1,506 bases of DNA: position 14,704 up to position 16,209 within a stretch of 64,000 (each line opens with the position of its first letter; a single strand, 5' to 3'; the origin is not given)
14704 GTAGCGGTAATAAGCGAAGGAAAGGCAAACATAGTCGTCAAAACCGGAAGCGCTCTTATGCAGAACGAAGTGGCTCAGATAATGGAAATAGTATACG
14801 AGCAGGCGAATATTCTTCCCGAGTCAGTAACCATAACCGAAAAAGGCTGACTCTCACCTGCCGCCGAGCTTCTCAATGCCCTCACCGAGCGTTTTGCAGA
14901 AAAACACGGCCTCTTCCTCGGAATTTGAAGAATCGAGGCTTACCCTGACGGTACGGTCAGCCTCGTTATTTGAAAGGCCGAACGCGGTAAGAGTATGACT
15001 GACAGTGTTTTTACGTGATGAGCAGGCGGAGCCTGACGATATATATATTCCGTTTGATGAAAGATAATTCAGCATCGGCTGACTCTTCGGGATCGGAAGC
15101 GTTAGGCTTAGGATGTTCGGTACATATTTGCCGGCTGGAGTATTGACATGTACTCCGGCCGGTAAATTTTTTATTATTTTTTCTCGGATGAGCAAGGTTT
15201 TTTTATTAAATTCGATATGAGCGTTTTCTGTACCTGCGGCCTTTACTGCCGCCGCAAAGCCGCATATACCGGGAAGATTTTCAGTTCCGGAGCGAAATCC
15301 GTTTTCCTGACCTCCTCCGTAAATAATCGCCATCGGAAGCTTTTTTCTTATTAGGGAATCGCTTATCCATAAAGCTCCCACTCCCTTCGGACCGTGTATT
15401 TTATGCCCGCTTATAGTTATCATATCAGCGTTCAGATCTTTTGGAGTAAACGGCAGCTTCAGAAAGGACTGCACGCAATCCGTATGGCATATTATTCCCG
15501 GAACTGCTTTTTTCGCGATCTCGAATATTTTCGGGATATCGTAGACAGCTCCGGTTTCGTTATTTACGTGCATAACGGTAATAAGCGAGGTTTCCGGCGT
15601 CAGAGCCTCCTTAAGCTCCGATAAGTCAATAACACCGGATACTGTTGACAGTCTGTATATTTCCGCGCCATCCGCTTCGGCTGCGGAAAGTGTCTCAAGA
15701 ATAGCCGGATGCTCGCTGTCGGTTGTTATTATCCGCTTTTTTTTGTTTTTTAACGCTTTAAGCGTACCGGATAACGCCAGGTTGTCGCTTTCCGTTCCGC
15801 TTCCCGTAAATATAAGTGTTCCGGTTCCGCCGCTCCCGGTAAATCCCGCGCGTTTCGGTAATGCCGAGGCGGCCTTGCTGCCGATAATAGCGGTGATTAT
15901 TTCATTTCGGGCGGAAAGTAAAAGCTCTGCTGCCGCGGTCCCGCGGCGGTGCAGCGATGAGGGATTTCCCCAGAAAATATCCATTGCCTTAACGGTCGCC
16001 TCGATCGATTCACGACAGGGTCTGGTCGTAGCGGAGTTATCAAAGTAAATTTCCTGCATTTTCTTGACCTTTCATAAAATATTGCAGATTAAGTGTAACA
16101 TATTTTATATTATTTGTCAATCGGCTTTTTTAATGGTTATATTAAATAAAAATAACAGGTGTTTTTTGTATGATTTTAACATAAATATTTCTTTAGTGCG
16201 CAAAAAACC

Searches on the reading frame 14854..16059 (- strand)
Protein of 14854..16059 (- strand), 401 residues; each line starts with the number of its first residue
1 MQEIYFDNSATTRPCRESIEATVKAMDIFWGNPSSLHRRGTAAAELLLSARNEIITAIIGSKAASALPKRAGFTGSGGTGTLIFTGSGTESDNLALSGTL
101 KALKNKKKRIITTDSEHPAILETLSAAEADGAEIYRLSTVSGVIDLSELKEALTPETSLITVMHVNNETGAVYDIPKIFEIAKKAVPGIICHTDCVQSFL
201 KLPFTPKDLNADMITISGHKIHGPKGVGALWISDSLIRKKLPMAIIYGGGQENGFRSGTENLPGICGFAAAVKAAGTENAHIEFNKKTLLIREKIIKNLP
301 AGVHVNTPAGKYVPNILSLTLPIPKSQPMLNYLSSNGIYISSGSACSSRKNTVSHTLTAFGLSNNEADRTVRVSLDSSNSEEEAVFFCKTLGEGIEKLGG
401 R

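Call 18: search_protein_families(library=pfam, proteins=[window:14854-16059:-])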
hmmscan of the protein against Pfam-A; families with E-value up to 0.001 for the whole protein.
window:14854-16059:- (401 aa): 2 families
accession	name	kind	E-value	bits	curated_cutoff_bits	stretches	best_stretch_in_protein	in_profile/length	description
PF00266.25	Aminotran_5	-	1.6e-56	192.3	21.5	1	4-383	1-367/371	Aminotransferase class-V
PF01212.27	Beta_elim_lyase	-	3.2e-05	23.8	27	1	80-194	48-168/288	Beta-eliminating lyase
